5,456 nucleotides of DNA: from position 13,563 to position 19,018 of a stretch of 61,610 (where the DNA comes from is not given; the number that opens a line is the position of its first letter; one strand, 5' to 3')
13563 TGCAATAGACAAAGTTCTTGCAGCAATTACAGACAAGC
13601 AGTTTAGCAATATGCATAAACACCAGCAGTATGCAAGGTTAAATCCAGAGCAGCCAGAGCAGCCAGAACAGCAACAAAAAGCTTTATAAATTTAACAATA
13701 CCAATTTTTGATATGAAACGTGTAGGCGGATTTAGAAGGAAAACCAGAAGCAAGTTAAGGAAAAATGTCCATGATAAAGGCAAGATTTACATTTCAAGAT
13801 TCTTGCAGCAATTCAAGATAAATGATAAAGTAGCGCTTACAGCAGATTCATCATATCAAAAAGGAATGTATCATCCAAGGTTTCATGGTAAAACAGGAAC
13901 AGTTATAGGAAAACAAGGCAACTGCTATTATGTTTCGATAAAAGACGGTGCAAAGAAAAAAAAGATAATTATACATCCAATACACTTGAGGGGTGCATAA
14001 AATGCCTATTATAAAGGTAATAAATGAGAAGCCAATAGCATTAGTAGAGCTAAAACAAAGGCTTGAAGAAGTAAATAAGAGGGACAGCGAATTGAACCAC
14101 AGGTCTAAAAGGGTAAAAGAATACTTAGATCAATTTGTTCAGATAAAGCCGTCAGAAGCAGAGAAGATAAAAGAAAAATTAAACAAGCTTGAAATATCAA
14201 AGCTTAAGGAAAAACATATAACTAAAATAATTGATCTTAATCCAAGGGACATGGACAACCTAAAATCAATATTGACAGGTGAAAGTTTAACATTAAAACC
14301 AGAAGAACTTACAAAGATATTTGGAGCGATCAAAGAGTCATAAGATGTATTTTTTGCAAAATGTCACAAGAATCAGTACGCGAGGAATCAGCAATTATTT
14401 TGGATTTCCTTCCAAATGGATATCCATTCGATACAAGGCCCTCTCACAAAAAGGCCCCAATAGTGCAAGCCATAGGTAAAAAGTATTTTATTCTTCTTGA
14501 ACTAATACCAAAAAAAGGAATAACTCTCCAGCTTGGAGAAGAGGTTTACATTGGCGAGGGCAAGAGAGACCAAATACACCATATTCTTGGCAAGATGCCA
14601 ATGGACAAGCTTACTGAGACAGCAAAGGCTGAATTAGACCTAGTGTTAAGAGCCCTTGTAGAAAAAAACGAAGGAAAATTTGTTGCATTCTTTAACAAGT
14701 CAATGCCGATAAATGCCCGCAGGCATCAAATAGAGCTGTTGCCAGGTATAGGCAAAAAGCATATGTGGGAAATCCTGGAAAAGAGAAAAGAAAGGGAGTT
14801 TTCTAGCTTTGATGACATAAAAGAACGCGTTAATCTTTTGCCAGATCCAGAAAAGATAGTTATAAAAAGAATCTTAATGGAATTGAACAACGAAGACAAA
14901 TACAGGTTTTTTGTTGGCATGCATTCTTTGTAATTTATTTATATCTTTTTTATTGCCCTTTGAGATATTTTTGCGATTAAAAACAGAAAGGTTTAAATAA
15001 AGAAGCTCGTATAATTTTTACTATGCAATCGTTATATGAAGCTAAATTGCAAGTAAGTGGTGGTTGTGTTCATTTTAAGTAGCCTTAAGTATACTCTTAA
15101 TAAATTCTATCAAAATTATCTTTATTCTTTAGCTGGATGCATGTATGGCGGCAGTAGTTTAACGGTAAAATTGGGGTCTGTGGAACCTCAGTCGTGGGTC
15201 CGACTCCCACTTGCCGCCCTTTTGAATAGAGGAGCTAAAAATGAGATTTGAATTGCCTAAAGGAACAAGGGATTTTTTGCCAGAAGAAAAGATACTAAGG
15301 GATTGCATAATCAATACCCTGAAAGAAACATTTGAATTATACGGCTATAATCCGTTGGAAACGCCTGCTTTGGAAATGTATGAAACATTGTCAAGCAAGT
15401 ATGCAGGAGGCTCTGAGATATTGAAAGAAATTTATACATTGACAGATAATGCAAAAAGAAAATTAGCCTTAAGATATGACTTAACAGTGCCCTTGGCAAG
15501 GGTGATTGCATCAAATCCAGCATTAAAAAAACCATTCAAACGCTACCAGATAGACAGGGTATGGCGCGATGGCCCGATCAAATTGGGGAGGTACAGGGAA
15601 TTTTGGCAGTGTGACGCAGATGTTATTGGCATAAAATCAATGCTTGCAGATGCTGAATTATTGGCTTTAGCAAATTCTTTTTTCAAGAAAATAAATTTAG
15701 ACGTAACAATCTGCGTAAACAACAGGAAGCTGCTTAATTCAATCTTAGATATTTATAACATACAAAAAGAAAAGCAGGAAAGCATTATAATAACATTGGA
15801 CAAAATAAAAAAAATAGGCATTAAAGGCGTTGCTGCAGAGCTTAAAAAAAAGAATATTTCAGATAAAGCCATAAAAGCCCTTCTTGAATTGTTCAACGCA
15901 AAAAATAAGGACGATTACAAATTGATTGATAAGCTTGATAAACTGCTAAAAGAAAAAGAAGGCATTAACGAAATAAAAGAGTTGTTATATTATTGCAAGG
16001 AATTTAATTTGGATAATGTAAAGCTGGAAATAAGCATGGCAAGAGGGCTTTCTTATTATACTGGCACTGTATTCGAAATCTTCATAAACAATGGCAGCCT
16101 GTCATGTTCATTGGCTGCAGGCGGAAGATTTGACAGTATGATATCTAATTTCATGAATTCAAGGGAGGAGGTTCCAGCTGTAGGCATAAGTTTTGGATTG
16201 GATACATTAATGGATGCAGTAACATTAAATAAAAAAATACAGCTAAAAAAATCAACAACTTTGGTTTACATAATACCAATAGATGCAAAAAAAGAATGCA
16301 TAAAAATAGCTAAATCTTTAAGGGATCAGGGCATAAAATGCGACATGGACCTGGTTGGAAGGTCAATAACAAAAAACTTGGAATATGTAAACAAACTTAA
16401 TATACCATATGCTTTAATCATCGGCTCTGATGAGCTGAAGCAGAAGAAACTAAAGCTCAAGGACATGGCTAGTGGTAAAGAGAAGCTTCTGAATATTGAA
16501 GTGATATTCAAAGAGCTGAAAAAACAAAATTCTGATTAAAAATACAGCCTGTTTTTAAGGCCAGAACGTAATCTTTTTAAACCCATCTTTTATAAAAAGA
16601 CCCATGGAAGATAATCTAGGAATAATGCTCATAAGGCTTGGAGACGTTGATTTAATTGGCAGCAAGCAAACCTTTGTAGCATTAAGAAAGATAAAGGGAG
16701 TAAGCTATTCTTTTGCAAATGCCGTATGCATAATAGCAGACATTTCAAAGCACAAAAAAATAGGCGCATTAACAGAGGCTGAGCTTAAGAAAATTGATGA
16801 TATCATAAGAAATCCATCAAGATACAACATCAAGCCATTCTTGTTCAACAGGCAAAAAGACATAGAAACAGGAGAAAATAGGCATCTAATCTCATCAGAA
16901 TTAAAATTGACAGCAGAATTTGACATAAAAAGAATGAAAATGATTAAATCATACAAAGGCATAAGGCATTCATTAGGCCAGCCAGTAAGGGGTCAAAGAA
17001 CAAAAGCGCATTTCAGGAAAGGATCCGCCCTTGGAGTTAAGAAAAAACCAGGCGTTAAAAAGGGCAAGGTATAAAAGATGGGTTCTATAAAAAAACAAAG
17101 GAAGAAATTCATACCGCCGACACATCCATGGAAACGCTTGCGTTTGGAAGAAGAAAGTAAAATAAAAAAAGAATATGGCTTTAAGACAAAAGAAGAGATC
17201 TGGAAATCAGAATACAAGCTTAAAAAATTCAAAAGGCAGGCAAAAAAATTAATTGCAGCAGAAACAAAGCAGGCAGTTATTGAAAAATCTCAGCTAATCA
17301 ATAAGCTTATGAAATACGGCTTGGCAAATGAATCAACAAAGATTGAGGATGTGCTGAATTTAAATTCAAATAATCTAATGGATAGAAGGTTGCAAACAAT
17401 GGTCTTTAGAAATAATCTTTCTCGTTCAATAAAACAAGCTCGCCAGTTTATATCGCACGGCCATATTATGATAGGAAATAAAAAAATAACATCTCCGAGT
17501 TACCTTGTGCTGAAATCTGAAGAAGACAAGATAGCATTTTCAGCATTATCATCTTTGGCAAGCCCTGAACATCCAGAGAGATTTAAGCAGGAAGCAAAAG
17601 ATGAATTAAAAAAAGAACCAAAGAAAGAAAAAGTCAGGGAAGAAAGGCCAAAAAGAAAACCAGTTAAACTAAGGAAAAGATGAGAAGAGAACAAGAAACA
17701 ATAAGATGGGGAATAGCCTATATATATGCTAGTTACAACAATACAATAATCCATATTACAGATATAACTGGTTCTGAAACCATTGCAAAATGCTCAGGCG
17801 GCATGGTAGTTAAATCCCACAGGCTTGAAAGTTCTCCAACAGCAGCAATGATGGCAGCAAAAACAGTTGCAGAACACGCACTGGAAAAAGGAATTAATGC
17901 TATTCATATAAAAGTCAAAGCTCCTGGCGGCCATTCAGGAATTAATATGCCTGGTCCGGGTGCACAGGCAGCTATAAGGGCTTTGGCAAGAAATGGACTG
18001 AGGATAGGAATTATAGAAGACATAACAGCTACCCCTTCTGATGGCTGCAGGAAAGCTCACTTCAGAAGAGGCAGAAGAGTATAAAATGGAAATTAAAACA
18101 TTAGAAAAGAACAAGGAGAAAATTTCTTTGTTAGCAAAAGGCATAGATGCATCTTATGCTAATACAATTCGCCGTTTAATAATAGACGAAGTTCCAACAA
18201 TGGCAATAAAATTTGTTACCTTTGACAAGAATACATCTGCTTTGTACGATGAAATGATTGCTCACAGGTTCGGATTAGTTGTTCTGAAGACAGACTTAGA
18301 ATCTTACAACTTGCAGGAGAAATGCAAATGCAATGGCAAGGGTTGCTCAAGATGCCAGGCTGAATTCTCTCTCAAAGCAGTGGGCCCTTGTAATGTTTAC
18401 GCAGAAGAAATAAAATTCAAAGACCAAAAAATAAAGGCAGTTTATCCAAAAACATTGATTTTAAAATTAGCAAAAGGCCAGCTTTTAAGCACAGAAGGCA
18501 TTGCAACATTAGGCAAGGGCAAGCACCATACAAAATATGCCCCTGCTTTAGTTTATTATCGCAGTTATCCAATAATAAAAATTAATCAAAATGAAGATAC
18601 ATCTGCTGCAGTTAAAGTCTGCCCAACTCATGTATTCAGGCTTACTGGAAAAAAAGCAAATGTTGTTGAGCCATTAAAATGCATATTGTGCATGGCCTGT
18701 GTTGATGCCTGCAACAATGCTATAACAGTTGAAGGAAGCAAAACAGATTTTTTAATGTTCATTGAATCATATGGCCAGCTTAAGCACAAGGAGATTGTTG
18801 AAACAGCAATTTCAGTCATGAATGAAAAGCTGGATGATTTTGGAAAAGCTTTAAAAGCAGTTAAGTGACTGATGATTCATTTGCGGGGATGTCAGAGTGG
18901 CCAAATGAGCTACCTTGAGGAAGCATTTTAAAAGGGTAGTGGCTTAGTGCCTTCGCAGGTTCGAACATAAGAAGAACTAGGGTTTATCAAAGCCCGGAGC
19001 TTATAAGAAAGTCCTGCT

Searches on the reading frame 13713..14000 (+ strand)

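Call 43: search_protein_families(library=pfam, proteins=[window:13713-14000:+], max_evalue=0.001)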
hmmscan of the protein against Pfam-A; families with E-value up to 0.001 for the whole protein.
window:13713-14000:+ (95 aa): 1 family
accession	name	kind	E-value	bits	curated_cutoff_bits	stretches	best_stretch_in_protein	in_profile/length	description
PF01157.24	Ribosomal_L21e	-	2.7e-29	101.4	27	1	1-93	1-97/101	Ribosomal protein L21e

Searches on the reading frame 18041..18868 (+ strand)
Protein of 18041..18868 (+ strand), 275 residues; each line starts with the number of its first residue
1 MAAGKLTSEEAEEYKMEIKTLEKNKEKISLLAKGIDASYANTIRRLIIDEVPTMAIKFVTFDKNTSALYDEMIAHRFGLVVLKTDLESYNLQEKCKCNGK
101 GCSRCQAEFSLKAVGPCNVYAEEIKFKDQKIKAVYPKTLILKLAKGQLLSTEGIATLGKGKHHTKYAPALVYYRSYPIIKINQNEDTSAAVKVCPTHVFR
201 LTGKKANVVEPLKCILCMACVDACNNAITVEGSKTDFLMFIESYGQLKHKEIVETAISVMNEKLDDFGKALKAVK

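Call 11: find_encoding_contigs(protein=window:18041-18868:+, flank=4000, max_places=10)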
Protein window:18041-18868:+ (275 aa): 19 contigs read that carry it; 6 places shown.
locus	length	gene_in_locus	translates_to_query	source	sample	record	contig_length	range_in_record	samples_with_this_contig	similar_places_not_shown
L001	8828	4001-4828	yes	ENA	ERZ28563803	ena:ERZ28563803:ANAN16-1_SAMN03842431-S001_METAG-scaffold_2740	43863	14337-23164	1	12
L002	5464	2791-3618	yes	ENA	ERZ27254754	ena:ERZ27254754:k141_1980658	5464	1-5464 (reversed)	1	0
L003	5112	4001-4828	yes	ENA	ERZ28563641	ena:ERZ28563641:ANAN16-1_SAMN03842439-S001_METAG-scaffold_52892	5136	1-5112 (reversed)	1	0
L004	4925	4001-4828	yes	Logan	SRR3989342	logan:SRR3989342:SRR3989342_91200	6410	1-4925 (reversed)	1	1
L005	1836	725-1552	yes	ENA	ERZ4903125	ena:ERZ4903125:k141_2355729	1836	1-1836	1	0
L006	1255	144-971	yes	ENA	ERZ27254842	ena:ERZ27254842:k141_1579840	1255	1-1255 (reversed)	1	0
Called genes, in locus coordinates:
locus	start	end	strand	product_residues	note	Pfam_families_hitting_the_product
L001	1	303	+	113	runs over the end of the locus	PF03874:RNA_pol_Rpb4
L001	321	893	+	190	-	PF04919:DUF655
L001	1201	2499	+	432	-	PF13393:tRNA-synt_His, PF03129:HGTP_anticodon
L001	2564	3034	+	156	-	PF00416:Ribosomal_S13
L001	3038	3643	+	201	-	PF01479:S4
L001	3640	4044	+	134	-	PF00411:Ribosomal_S11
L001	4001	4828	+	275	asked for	PF01193:RNA_pol_L, PF01000:RNA_pol_A_bac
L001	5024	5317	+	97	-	-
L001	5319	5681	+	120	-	PF17135:Ribosomal_L18, PF00828:Ribosomal_L27A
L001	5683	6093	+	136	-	PF00572:Ribosomal_L13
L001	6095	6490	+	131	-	PF00380:Ribosomal_S9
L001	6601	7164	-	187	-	PF00578:AhpC-TSA, PF08534:Redoxin, PF10417:1-cysPrx_C (faint)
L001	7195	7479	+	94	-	PF01194:RNA_pol_N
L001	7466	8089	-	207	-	PF06941:NT5C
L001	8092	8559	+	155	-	-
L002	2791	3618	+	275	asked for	PF01193:RNA_pol_L, PF01000:RNA_pol_A_bac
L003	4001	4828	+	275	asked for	PF01193:RNA_pol_L, PF01000:RNA_pol_A_bac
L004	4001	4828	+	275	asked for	PF01193:RNA_pol_L, PF01000:RNA_pol_A_bac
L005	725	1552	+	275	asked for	PF01193:RNA_pol_L, PF01000:RNA_pol_A_bac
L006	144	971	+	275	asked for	PF01193:RNA_pol_L, PF01000:RNA_pol_A_bac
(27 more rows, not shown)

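Call 12: find_homologous_proteins(query=window:18041-18868:+, max_evalue=1e-20)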
Query window:18041-18868:+ (275 aa): 407 proteins with E <= 1e-20 among 1406 candidates; the best 120 are listed.
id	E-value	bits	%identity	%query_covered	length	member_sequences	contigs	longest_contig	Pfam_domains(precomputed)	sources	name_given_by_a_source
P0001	9.4e-177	604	100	100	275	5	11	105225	PF01000.32,PF01193.30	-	-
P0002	1.7e-140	485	77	100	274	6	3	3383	PF01000.32,PF01193.30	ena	-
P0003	1.1e-138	479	77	100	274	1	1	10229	PF01000.32,PF01193.30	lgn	-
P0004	6.8e-129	447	72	100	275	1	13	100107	PF01000.32,PF01193.30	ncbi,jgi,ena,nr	ncbi:DNA-directed RNA polymerase subunit D [Candidatus Woesearchaeota archaeon]|nr:DNA-directed RNA 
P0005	5.7e-128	444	75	95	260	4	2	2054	PF01000.32,PF01193.30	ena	-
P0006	2.9e-127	442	75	95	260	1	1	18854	PF01000.32,PF01193.30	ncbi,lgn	-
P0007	1.3e-119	417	71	95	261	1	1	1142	PF01000.32,PF01193.30,PF13746.12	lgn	-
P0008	1.8e-118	413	69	95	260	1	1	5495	PF01000.32,PF01193.30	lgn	-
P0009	1.6e-116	406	69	95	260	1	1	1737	PF01000.32,PF01193.30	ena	-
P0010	1.5e-95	338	61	95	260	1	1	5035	PF01000.32,PF01193.30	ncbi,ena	-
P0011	9.4e-94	332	56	100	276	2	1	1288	PF01000.32,PF01193.30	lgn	-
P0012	1.2e-93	332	59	95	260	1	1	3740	PF01000.32,PF01193.30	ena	-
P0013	3.1e-92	327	57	94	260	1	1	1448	PF01000.32,PF01193.30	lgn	-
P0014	5.0e-92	326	58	95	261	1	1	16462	PF01000.32,PF01193.30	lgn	-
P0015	1.9e-89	318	56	99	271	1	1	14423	PF01000.32,PF01193.30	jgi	-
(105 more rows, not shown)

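Call 15: find_related_loci(query=A1, collection=genome_contigs, flank=2500)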
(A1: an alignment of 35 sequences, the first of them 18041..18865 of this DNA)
Query A1 (275 aa) in genome_contigs; peptide patterns used: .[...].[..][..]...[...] (x = any residue, [..] = any of these).
413 stretches matched a pattern; 388 encode a relative of the query (tblastn E <= 1e-3); the best 80 are kept; 80 distinct loci.
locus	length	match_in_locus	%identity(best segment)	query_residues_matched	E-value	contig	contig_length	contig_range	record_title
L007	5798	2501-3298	75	10-275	1e-136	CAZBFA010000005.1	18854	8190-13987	MAG TPA_asm: Candidatus Woesearchaeota archaeon isolate SRP090828_co2_58 genome assembly, contig: NODE_996_length_18854_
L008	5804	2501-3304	72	1-268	3e-134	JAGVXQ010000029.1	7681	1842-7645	Candidatus Woesearchaeota archaeon isolate RIFCSPHIGHO2_01_FULL_38_8 rifcsphigho2_01_scaffold_28026, whole genome shotgu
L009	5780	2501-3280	56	16-275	1e-92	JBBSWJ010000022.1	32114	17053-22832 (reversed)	MAG: Nanoarchaeota archaeon isolate H51-bin140_1 H51_bin140_1_000000000022, whole genome shotgun sequence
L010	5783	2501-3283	56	16-275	5e-92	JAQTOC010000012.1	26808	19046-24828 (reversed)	MAG: Candidatus Nanoarchaeia archaeon isolate STA_79 NODE_3379_length_26808_cov_3.810539_Sandtown_A, whole genome shotgu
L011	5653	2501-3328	51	4-275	3e-90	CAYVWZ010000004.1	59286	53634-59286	MAG TPA_asm: Candidatus Woesearchaeota archaeon isolate SRP278252_co1_284 genome assembly, contig: NODE_645_length_59286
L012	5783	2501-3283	54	16-275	2e-90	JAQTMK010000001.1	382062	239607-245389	MAG: Candidatus Nanoarchaeia archaeon isolate STA_39 NODE_35_length_382062_cov_4.958901_Sandtown_A, whole genome shotgun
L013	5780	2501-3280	51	15-275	5e-86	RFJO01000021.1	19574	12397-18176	MAG: Candidatus Woesearchaeota archaeon isolate J104 k99_313235, whole genome shotgun sequence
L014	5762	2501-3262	52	16-271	2e-84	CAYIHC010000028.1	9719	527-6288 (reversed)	MAG TPA_asm: Candidatus Woesearchaeota archaeon isolate ERP119705_co20_126 genome assembly, contig: NODE_8681_length_971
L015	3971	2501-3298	49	10-274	3e-84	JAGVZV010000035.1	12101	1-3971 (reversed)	Candidatus Woesearchaeota archaeon isolate RIFCSPLOWO2_01_FULL_33_9b rifcsplowo2_01_scaffold_52783, whole genome shotgun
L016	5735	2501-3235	50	16-260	1e-83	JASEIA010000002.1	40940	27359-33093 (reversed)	MAG: Nanoarchaeota archaeon isolate Yes70-37 NODE_2_length_40940_cov_6.909138, whole genome shotgun sequence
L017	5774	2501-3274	51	16-274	3e-83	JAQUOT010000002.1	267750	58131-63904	MAG: Candidatus Nanoarchaeia archaeon isolate STD1_207 NODE_71_length_267750_cov_13.326526_Sandtown_D1, whole genome sho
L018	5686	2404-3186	48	15-275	2e-83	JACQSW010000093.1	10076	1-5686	MAG: Candidatus Woesearchaeota archaeon isolate NC_groundwater_1395_Ag_S-0.2um_39_41 S_p2_S4_coassembly_k141_2638156, wh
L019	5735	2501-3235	49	16-260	3e-82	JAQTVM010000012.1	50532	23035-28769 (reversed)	MAG: Candidatus Nanoarchaeia archaeon isolate STB_88 NODE_1373_length_50532_cov_4.577185_Sandtown_B, whole genome shotgu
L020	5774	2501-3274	54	16-272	2e-81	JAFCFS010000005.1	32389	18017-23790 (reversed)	Candidatus Woesearchaeota archaeon isolate Meg22_1618_Bin_98 Meg22_1618_Bin_98_scaffold_1359, whole genome shotgun seque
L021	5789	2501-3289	51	13-272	2e-81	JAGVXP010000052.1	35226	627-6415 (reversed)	Candidatus Woesearchaeota archaeon isolate RIFCSPHIGHO2_02_FULL_36_13 rifcsphigho2_02_scaffold_1450, whole genome shotgu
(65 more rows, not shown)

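Call 34: find_encoding_contigs(protein=P0002, flank=1000, max_places=3)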
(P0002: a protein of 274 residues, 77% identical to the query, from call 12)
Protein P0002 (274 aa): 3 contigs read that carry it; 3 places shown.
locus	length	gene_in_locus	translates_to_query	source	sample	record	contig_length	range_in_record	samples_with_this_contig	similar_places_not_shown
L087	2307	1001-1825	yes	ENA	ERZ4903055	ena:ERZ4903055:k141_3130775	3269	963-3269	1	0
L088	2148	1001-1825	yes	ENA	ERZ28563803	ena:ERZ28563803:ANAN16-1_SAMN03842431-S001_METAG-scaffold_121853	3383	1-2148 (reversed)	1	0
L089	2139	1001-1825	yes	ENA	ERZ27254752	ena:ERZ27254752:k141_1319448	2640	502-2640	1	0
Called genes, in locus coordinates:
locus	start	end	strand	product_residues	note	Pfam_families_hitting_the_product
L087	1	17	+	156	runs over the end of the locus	PF00416:Ribosomal_S13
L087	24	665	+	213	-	PF01479:S4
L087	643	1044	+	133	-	PF00411:Ribosomal_S11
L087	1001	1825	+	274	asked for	PF01193:RNA_pol_L, PF01000:RNA_pol_A_bac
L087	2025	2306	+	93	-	?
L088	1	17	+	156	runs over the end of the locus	PF00416:Ribosomal_S13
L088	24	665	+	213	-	PF01479:S4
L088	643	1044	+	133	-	PF00411:Ribosomal_S11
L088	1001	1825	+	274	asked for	PF01193:RNA_pol_L, PF01000:RNA_pol_A_bac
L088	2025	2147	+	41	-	?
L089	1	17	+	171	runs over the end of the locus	?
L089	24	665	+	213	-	PF01479:S4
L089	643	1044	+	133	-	PF00411:Ribosomal_S11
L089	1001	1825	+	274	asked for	PF01193:RNA_pol_L, PF01000:RNA_pol_A_bac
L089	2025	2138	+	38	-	?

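Call 35: find_encoding_contigs(protein=P0003, flank=1000, max_places=3)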
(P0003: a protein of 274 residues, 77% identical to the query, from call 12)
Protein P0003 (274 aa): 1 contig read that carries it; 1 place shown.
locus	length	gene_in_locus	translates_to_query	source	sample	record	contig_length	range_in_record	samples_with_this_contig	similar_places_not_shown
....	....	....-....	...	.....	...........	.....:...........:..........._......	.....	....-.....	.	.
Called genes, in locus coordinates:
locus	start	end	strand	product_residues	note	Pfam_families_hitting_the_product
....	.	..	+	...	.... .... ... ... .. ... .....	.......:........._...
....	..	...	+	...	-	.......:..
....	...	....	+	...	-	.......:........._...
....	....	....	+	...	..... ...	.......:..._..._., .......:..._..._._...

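Call 36: find_encoding_contigs(protein=P0005, flank=1000, max_places=3)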
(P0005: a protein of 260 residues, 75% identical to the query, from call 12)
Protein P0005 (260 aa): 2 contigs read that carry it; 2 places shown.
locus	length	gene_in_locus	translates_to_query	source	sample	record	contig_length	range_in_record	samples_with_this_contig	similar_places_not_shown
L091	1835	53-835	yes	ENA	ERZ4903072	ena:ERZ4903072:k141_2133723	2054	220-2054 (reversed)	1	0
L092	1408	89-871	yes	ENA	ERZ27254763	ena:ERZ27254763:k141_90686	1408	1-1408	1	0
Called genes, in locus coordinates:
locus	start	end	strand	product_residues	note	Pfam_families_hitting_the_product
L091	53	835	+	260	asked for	PF01193:RNA_pol_L, PF01000:RNA_pol_A_bac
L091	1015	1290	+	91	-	-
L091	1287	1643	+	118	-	PF17135:Ribosomal_L18, PF00828:Ribosomal_L27A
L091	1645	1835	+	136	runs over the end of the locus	?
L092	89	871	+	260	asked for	PF01193:RNA_pol_L, PF01000:RNA_pol_A_bac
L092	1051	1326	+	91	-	-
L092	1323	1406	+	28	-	?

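Call 37: find_encoding_contigs(protein=P0008, flank=1000, max_places=3)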
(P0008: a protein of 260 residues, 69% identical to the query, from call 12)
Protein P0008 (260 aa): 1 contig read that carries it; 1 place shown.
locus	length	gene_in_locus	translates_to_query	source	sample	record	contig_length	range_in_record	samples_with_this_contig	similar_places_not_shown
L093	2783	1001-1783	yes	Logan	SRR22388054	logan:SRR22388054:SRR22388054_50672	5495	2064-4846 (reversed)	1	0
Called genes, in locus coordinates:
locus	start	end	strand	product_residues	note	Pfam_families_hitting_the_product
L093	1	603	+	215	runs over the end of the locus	PF01479:S4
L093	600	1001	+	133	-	PF00411:Ribosomal_S11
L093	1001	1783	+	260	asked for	PF01193:RNA_pol_L, PF01000:RNA_pol_A_bac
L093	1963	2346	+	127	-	-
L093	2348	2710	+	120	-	PF17135:Ribosomal_L18, PF00828:Ribosomal_L27A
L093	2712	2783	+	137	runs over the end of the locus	PF00572:Ribosomal_L13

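Call 38: find_encoding_contigs(protein=P0010, flank=1000, max_places=3)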
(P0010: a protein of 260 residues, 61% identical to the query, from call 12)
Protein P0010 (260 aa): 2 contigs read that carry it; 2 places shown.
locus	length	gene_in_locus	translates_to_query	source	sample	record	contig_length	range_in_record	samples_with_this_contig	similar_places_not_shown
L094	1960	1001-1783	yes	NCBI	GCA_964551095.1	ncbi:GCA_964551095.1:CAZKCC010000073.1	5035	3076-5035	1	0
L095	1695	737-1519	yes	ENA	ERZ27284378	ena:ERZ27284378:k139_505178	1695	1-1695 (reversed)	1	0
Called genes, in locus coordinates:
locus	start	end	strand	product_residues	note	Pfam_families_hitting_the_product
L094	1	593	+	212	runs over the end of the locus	PF01479:S4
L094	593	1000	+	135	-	PF00411:Ribosomal_S11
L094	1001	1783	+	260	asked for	PF01193:RNA_pol_L, PF01000:RNA_pol_A_bac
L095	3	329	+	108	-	?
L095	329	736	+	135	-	PF00411:Ribosomal_S11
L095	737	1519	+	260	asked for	PF01193:RNA_pol_L, PF01000:RNA_pol_A_bac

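Call 39: find_encoding_contigs(protein=P0014, flank=1000, max_places=3)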
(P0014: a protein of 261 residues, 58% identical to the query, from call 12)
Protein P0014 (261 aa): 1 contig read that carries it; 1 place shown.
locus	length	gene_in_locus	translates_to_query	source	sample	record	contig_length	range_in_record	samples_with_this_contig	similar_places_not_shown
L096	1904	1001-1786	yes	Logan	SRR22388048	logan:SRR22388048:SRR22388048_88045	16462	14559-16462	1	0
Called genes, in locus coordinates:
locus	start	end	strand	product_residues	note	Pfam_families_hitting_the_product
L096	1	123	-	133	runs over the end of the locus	PF01850:PIN (weak), PF10130:PIN_2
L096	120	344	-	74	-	PF26688:RHH_12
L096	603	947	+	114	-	PF00411:Ribosomal_S11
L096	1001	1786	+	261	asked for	PF01193:RNA_pol_L, PF01000:RNA_pol_A_bac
